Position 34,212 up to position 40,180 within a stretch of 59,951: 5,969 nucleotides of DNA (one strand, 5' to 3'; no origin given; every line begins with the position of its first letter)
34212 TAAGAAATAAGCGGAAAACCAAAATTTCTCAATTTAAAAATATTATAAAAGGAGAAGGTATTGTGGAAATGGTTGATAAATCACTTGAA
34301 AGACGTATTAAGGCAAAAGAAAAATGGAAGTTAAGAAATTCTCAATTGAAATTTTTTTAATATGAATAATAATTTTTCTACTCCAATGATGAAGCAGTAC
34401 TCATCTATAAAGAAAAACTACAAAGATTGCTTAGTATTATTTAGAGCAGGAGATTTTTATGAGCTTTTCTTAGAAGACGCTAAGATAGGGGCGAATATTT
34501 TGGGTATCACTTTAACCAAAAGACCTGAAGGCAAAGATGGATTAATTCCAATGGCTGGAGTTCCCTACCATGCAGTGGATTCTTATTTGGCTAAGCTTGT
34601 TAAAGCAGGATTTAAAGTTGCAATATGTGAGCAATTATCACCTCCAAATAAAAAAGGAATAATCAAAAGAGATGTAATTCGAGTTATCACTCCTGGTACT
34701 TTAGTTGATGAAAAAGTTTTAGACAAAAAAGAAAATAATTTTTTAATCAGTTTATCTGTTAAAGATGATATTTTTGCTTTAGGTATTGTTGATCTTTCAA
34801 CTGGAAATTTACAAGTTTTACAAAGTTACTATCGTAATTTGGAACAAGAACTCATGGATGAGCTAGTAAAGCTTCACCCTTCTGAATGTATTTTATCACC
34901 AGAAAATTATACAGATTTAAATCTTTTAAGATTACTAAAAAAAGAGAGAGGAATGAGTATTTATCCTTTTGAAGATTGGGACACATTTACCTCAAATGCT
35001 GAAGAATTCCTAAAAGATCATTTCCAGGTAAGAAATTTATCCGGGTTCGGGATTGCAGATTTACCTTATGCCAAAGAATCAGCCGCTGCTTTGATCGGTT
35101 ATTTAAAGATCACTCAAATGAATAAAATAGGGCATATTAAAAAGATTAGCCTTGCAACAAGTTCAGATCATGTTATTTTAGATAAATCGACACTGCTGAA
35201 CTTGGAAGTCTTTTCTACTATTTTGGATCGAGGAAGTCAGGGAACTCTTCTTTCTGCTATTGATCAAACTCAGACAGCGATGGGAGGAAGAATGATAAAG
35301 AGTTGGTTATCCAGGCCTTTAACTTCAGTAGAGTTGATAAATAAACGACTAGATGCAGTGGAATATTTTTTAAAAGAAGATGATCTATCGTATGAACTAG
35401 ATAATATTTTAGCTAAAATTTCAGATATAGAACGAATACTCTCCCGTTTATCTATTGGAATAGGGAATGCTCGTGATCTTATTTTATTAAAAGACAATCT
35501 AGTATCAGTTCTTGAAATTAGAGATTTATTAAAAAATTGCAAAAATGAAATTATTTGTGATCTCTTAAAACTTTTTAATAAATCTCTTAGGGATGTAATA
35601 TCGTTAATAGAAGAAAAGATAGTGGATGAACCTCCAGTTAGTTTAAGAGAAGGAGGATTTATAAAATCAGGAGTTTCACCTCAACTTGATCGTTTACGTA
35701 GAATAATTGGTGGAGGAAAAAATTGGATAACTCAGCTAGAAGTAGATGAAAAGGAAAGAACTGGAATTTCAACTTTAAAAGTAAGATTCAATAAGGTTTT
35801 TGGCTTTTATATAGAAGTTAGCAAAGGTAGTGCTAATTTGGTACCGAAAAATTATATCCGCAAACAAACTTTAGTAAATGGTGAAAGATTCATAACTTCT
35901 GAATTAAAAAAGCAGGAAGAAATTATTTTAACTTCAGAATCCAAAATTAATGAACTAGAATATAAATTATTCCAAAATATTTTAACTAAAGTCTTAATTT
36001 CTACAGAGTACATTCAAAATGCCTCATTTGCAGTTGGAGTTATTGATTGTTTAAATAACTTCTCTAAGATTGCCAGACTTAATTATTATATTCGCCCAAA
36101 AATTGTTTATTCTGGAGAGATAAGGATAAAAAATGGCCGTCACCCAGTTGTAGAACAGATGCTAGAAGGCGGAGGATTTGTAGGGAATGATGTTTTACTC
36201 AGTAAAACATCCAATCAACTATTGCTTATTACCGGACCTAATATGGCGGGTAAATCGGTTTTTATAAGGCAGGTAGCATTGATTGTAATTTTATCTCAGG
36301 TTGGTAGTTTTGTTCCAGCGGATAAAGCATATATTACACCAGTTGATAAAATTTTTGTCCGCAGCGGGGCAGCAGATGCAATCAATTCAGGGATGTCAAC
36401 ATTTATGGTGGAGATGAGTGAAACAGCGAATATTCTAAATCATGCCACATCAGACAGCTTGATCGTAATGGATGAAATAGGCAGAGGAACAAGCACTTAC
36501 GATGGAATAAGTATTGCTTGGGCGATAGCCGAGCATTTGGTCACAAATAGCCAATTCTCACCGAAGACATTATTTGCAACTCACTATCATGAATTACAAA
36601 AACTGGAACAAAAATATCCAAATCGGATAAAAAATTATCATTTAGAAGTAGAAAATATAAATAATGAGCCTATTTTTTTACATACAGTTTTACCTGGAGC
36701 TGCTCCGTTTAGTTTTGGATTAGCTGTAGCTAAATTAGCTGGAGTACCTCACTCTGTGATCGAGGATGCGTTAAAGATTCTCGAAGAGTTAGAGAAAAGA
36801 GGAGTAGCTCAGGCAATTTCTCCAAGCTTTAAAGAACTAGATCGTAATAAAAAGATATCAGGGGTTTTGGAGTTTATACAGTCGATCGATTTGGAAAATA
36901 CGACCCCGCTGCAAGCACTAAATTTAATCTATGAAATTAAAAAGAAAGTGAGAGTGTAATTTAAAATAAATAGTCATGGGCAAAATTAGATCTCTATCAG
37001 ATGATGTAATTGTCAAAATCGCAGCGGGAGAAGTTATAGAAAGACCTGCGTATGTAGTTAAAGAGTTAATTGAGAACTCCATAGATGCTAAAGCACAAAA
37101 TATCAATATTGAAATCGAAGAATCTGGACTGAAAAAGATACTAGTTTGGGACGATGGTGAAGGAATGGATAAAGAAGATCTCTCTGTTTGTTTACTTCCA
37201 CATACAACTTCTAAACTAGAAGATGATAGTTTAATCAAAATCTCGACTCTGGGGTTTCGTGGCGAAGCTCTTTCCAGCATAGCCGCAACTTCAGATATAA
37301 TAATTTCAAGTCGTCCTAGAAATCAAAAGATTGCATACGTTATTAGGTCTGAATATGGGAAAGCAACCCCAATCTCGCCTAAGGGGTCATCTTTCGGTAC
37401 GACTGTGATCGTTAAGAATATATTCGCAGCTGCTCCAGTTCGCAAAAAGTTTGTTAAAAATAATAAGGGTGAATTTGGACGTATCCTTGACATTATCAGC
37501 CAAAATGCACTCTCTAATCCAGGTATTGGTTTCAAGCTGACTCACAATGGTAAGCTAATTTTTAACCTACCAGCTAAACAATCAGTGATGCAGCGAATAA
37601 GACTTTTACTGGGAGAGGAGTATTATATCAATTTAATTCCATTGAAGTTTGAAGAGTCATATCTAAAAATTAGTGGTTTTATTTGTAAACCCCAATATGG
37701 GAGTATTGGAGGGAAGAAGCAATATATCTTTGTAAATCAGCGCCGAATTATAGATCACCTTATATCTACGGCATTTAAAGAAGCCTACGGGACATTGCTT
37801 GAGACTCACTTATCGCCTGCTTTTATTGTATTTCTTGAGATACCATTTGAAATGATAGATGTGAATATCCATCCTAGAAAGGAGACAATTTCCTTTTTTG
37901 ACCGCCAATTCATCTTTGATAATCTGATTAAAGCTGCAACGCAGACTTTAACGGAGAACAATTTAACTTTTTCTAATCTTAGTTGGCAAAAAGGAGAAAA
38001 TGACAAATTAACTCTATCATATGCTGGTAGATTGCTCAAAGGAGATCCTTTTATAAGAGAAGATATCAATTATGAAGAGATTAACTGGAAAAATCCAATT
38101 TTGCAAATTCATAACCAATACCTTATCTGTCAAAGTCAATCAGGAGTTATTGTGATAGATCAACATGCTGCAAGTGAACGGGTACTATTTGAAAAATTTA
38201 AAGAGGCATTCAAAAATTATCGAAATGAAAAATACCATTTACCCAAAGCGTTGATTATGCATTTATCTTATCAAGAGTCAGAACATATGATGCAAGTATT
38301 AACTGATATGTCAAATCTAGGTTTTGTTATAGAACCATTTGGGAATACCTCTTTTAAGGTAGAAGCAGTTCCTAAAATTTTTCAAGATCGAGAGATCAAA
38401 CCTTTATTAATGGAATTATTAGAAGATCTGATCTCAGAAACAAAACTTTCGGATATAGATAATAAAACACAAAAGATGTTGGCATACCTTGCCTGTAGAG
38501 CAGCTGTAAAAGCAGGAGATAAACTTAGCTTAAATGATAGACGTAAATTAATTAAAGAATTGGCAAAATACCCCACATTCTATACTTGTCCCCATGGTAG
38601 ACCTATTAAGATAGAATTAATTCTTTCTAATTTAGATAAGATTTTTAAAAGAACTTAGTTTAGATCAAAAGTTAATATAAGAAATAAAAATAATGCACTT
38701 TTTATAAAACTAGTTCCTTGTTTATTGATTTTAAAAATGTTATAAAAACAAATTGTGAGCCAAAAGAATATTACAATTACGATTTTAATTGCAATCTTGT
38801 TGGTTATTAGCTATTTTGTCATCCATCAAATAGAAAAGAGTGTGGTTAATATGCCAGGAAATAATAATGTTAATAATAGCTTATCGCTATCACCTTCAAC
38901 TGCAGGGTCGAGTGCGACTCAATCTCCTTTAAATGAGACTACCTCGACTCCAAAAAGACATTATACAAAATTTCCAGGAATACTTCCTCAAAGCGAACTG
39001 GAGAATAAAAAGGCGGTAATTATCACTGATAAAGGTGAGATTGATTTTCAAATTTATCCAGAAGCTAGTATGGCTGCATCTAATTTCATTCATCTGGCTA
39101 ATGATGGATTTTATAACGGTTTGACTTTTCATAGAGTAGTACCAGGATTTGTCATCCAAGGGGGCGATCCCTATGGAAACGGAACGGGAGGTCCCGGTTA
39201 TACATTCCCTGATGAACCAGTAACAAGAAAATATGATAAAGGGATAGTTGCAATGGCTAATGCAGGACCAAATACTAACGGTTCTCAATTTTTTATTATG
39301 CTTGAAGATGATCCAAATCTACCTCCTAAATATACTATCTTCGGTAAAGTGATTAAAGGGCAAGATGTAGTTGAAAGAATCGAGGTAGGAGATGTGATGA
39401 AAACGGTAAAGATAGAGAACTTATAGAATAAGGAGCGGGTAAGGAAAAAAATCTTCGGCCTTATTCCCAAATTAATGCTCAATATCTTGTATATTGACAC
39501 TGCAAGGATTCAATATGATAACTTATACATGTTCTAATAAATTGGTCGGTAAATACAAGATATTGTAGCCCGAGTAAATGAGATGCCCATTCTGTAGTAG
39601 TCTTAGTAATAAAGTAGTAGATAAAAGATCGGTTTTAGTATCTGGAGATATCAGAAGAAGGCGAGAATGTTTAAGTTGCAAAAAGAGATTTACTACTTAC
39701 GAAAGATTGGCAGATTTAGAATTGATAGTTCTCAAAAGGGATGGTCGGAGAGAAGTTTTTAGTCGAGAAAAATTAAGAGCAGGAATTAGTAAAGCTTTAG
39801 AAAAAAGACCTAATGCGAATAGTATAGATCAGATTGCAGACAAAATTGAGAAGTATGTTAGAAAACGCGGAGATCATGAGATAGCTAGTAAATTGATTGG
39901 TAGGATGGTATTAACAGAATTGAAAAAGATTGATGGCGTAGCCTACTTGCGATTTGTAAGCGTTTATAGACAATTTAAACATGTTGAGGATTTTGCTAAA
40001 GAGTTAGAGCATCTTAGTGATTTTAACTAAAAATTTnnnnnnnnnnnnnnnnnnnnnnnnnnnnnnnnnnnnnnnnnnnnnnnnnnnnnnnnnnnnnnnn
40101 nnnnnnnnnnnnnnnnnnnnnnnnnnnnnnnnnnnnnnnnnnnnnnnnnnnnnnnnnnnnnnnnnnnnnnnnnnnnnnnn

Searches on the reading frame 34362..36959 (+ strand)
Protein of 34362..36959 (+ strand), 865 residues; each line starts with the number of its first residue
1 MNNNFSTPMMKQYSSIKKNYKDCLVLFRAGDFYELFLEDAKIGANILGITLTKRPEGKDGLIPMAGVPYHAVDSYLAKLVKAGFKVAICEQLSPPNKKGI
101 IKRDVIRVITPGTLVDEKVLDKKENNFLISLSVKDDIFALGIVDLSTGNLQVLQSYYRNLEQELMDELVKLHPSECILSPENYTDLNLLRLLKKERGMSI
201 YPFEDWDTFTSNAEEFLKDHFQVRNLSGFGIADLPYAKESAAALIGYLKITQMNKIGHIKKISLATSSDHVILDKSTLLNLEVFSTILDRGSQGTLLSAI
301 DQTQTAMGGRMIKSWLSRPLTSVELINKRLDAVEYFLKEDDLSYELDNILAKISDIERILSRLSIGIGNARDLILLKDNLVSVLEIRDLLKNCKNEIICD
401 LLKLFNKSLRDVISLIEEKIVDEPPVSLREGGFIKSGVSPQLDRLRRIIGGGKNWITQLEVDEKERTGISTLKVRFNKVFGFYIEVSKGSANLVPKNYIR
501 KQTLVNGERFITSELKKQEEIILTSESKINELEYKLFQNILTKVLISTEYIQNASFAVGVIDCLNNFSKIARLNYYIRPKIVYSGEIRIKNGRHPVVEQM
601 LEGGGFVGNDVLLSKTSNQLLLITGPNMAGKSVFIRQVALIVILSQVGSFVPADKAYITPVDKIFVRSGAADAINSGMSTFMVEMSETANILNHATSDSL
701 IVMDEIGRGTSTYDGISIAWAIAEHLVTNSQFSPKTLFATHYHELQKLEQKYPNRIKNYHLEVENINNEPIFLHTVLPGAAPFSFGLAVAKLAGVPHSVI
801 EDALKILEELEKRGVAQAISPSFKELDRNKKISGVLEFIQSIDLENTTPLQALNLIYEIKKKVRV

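Call 19: search_protein_families(library=pfam, proteins=[window:34362-36959:+], max_evalue=0.001)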
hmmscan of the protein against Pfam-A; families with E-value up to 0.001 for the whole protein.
window:34362-36959:+ (865 aa): 5 families
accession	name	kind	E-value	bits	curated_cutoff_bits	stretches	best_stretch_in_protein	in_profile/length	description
PF00488.27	MutS_V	-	5.4e-78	261.7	30.2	1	622-811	2-188/188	MutS domain V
PF05192.23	MutS_III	-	1.9e-46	159.3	34.1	1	276-567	1-193/194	MutS domain III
PF01624.25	MutS_I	-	1e-41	142.1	20.6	1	7-117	1-112/113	MutS domain I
PF05190.23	MutS_IV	-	1.5e-28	99.4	22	1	437-527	1-91/92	MutS family domain IV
PF05188.22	MutS_II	-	2.4e-21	77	25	1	126-260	1-133/133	MutS domain II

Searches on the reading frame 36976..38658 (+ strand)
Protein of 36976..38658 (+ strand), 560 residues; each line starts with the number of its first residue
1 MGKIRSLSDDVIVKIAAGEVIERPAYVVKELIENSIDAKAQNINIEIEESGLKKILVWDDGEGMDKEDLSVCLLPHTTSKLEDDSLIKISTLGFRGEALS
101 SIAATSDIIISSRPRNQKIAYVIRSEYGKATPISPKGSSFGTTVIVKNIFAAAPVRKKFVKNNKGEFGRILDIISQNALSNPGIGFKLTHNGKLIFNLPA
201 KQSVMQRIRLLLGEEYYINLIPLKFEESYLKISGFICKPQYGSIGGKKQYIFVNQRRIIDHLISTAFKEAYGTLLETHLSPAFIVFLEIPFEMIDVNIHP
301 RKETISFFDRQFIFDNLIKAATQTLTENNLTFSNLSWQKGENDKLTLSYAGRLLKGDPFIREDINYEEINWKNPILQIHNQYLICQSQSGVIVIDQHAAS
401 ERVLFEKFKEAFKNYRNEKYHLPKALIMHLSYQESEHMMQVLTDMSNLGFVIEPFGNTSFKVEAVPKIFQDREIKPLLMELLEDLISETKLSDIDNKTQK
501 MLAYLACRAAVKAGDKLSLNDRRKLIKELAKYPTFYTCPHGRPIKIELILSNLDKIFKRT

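Call 19: search_protein_families(library=pfam, proteins=[window:36976-38658:+], max_evalue=0.001)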
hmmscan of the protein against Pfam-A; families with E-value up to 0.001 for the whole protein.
window:36976-38658:+ (560 aa): 4 families
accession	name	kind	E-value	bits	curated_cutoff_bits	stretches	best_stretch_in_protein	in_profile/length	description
PF08676.16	MutL_C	-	8.9e-34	116.7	25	1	376-517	2-142/142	MutL C terminal dimerisation domain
PF01119.25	DNA_mis_repair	-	5.4e-27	94.2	26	1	210-325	3-118/119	DNA mismatch repair protein, C-terminal domain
PF13589.12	HATPase_c_3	-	2.6e-14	53.9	25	1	26-125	5-105/137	Histidine kinase-, DNA gyrase B-, and HSP90-like ATPase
PF02518.31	HATPase_c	-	6.4e-07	30.2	26.4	1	22-78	4-63/111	Histidine kinase-, DNA gyrase B-, and HSP90-like ATPase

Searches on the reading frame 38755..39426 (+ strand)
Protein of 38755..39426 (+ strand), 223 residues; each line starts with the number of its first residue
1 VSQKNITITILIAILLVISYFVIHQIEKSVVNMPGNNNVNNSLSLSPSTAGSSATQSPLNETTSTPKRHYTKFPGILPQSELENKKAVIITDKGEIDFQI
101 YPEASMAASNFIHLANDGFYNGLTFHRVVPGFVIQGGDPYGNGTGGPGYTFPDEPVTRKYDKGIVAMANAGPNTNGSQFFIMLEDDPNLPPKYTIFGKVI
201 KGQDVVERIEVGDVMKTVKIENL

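Call 69: search_protein_families(library=pfam, proteins=[window:38755-39426:+], max_evalue=0.001)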
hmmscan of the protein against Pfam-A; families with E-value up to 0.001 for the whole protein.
window:38755-39426:+ (223 aa): 1 family
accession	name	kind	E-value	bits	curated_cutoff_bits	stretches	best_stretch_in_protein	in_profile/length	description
PF00160.26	Pro_isomerase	-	9.8e-41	140.1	21.7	1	89-218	4-152/159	Cyclophilin type peptidyl-prolyl cis-trans isomerase/CLD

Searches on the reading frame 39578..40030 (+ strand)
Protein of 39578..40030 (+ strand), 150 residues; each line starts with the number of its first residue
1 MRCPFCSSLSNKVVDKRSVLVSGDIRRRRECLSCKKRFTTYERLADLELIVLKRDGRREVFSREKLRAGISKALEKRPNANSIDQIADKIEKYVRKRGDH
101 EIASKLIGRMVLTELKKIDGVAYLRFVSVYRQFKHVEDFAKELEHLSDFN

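Call 70: search_protein_families(library=pfam, proteins=[window:39578-40030:+], max_evalue=0.001)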
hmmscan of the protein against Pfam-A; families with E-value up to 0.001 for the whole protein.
window:39578-40030:+ (150 aa): 2 families
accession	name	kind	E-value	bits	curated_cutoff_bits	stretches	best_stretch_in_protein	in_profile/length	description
PF03477.21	ATP-cone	-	2.5e-21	76.4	25.8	1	50-135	2-87/88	ATP cone domain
PF22811.2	Zn_ribbon_NrdR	-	1.9e-17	63.3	27.2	1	1-42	1-42/42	Transcriptional repressor NrdR-like, N-terminal domain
